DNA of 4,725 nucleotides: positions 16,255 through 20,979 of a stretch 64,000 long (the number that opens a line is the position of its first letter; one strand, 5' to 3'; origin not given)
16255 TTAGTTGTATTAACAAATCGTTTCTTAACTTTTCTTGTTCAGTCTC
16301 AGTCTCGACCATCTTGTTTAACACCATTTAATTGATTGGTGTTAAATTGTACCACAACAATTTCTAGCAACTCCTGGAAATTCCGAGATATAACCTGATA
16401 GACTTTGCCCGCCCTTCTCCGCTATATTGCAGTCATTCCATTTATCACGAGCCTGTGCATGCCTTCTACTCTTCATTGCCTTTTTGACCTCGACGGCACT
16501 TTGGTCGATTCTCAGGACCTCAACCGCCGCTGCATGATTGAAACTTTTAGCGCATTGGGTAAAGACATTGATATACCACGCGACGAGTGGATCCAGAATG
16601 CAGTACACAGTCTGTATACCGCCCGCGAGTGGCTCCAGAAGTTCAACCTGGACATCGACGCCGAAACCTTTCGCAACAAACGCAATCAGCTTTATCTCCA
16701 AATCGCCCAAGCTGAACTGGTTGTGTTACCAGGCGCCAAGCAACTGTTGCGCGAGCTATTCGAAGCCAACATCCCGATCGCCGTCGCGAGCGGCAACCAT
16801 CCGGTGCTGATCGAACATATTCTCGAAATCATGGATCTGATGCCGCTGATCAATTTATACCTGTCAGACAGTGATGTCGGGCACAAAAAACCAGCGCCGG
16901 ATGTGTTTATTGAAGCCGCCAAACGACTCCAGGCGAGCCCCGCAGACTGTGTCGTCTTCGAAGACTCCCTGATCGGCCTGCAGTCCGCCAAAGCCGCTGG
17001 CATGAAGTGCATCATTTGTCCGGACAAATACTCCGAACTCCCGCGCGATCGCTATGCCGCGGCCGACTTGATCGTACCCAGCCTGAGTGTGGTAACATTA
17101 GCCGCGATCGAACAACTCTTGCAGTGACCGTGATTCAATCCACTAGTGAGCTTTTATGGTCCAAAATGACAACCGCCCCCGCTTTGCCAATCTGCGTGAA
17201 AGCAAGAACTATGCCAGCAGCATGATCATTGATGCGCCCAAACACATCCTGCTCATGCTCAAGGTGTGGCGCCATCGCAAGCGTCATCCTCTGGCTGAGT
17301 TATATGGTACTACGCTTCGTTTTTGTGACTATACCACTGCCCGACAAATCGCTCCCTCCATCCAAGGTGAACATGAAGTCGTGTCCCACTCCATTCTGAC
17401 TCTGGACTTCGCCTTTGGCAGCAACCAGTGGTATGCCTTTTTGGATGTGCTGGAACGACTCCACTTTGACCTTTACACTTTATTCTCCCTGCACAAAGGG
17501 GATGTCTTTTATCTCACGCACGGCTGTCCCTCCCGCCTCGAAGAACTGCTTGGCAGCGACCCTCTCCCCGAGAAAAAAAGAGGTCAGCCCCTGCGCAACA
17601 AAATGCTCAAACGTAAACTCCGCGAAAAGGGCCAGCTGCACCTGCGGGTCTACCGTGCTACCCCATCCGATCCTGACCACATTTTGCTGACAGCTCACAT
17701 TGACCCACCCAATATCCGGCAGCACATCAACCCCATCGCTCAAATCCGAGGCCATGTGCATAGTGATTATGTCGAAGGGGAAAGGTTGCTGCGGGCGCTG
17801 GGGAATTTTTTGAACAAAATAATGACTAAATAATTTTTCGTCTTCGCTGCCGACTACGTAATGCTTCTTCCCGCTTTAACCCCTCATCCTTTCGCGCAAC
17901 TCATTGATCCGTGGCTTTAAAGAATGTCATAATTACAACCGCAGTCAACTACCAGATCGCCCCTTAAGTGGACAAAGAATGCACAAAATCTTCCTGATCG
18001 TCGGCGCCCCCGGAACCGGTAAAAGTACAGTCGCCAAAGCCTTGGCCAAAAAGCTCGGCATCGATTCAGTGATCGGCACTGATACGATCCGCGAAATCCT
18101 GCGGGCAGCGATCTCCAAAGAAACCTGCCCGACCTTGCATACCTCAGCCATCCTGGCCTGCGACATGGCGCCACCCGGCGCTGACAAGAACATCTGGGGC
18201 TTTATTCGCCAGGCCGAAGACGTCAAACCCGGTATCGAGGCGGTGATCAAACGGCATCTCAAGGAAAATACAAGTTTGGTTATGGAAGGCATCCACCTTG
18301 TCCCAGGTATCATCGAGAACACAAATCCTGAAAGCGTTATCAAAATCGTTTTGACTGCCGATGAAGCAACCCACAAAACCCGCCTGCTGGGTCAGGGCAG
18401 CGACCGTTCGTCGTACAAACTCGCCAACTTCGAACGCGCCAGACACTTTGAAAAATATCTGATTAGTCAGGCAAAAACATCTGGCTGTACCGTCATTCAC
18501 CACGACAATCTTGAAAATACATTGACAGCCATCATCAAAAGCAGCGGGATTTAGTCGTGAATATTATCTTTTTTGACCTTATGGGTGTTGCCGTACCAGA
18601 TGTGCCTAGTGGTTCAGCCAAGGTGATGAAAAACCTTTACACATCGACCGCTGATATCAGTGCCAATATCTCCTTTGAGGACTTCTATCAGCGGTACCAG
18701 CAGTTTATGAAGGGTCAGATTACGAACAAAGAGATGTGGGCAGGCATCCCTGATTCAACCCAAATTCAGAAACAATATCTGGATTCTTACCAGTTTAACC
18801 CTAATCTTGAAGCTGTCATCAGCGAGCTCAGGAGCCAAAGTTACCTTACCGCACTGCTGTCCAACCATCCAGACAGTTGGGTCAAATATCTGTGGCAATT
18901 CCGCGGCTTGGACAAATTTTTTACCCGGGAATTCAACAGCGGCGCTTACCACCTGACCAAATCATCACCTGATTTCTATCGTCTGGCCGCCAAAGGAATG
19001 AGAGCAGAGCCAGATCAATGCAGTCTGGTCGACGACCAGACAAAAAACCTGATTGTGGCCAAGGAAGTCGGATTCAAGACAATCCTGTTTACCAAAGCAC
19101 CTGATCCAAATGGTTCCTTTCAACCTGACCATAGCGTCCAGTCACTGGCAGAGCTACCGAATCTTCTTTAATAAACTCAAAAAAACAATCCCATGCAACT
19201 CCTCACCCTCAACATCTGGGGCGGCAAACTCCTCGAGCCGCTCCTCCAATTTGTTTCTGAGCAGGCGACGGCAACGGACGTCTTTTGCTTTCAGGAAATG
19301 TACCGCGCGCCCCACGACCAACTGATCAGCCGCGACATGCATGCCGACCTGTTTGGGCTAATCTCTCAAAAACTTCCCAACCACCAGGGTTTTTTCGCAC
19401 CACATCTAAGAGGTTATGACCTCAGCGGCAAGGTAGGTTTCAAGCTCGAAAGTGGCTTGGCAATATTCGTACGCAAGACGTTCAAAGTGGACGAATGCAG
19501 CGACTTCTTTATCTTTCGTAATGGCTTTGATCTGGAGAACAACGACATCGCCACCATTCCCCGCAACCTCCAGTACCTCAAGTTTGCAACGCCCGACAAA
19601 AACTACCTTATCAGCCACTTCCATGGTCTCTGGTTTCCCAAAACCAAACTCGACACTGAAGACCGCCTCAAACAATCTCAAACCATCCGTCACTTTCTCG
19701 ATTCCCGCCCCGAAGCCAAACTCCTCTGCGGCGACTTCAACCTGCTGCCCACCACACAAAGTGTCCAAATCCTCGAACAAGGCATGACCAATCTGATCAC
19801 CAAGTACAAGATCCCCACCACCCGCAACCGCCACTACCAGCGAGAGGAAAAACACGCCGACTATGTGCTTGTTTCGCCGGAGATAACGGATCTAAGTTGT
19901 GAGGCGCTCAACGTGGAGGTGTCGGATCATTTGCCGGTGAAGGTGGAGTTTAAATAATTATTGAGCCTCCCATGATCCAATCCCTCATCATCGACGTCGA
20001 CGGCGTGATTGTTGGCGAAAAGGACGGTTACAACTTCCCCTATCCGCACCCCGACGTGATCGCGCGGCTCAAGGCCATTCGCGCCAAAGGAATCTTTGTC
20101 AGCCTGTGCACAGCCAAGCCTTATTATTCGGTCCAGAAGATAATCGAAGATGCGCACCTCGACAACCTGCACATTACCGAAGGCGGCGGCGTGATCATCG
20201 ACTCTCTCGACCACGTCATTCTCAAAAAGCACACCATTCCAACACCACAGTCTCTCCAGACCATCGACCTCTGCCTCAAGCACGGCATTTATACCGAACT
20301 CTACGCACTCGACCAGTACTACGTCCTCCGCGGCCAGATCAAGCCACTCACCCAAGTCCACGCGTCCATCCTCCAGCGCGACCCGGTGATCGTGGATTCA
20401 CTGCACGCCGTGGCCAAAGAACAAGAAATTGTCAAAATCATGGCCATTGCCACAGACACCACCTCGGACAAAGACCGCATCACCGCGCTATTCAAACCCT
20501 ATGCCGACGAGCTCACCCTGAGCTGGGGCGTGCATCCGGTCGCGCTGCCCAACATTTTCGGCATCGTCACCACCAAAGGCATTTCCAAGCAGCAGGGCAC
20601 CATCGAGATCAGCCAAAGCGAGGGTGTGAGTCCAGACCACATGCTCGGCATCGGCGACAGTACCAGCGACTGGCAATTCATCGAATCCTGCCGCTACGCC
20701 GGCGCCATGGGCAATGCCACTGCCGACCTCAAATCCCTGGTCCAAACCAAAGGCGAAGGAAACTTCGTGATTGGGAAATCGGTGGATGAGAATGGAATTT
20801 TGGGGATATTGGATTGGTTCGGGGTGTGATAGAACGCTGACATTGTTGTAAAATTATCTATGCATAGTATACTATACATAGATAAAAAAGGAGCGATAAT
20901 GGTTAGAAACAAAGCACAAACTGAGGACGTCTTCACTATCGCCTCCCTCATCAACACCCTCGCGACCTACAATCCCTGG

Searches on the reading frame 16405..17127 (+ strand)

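Call 57: search_protein_families(library=pfam, proteins=[window:16405-17127:+], max_evalue=0.001)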
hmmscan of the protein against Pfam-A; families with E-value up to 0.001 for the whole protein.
window:16405-17127:+ (240 aa): 3 families
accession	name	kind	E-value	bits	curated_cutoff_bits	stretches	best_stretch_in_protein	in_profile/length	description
PF00702.32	Hydrolase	-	2.3e-29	103.6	26.4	1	25-199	4-191/191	haloacid dehalogenase-like hydrolase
PF13419.12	HAD_2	-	1.2e-27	97.6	23.8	1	25-204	1-177/178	Haloacid dehalogenase-like hydrolase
PF12710.13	HAD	-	7.8e-09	36.7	27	1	26-144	2-123/189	haloacid dehalogenase-like hydrolase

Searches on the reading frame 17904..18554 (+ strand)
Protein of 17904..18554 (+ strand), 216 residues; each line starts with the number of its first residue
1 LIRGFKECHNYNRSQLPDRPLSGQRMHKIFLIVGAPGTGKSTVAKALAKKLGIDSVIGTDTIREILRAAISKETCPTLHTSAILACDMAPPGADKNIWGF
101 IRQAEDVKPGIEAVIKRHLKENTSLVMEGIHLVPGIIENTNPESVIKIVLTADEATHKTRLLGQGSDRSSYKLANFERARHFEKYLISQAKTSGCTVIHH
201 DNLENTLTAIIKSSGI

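Call 57: search_protein_families(library=pfam, proteins=[window:17904-18554:+], max_evalue=0.001)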
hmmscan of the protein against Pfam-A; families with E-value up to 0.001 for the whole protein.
window:17904-18554:+ (216 aa): 11 families
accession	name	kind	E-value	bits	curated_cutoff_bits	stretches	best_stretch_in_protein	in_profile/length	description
PF13238.12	AAA_18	-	5e-10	40.4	29.4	1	31-168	2-115/128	AAA domain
PF13671.12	AAA_33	-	6.4e-08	33.4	27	1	30-68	2-39/143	AAA domain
PF13521.12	AAA_28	-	1.4e-06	29.1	27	1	31-74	3-44/164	AAA domain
PF13207.12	AAA_17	-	1.6e-06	28.9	27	1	33-69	1-37/136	AAA domain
PF00004.35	AAA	-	4.9e-05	24.2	21.2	1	31-54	2-25/131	ATPase family associated with various cellular activities (AAA)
PF03215.21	Rad17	-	6e-05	23.5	23.8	1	24-54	42-72/186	Rad17 P-loop domain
PF13191.12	AAA_16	-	7.4e-05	23.7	32.6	1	25-58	24-59/167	AAA ATPase domain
PF20720.3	nSTAND3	-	9.2e-05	22.6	27.2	1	26-68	16-60/155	Novel STAND NTPase 3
PF02224.24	Cytidylate_kin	-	0.00013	22.2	26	0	34-75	5-45/211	Cytidylate kinase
PF13401.12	AAA_22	-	0.00019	22.2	27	1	28-67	6-33/130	AAA domain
PF06414.18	Zeta_toxin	-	0.00034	20.6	22.3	1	27-67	16-59/199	Zeta toxin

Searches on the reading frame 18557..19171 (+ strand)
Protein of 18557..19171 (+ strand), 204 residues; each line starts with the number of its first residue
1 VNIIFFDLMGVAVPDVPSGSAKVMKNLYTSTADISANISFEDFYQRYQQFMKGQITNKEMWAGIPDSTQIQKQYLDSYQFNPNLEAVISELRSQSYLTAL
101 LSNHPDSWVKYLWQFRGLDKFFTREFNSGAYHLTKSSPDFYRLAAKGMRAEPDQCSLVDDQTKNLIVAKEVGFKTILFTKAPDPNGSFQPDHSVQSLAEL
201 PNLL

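Call 57: search_protein_families(library=pfam, proteins=[window:18557-19171:+], max_evalue=0.001)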
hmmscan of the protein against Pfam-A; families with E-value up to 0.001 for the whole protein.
window:18557-19171:+ (204 aa): 2 families
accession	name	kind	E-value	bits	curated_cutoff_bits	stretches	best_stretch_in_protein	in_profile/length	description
PF00702.32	Hydrolase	-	1.8e-08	35.4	26.4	1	3-172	3-191/191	haloacid dehalogenase-like hydrolase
PF13419.12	HAD_2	-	1e-06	29.4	23.8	1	60-177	61-177/178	Haloacid dehalogenase-like hydrolase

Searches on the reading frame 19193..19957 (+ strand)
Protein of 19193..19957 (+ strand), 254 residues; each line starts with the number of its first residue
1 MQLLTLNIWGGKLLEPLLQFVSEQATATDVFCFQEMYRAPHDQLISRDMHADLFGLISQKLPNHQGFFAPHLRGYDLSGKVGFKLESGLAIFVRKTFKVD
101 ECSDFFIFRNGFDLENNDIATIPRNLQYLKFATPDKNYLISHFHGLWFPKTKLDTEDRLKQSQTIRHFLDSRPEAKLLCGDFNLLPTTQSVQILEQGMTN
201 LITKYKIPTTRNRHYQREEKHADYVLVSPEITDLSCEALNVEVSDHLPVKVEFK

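Call 57: search_protein_families(library=pfam, proteins=[window:19193-19957:+], max_evalue=0.001)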
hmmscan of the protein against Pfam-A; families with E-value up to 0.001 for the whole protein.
window:19193-19957:+ (254 aa): 1 family
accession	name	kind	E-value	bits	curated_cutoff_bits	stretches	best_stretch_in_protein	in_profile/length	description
PF03372.29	Exo_endo_phos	-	2.8e-12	47.3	24.5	1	4-246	1-225/225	Endonuclease/Exonuclease/phosphatase family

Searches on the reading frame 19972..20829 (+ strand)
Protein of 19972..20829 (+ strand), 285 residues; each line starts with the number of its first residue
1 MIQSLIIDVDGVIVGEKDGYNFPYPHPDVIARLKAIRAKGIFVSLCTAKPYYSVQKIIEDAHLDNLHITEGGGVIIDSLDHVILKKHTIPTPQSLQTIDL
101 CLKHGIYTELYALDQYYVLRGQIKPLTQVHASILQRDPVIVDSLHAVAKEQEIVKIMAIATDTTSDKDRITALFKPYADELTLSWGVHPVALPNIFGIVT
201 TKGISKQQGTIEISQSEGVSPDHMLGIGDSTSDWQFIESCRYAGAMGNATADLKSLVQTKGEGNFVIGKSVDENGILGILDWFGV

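Call 57: search_protein_families(library=pfam, proteins=[window:19972-20829:+], max_evalue=0.001)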
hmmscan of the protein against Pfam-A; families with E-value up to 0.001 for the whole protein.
window:19972-20829:+ (285 aa): 1 family
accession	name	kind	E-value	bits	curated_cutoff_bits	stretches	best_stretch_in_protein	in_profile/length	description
PF08282.18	Hydrolase_3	-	1.8e-25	90.6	20.9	1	6-276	2-251/255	haloacid dehalogenase-like hydrolase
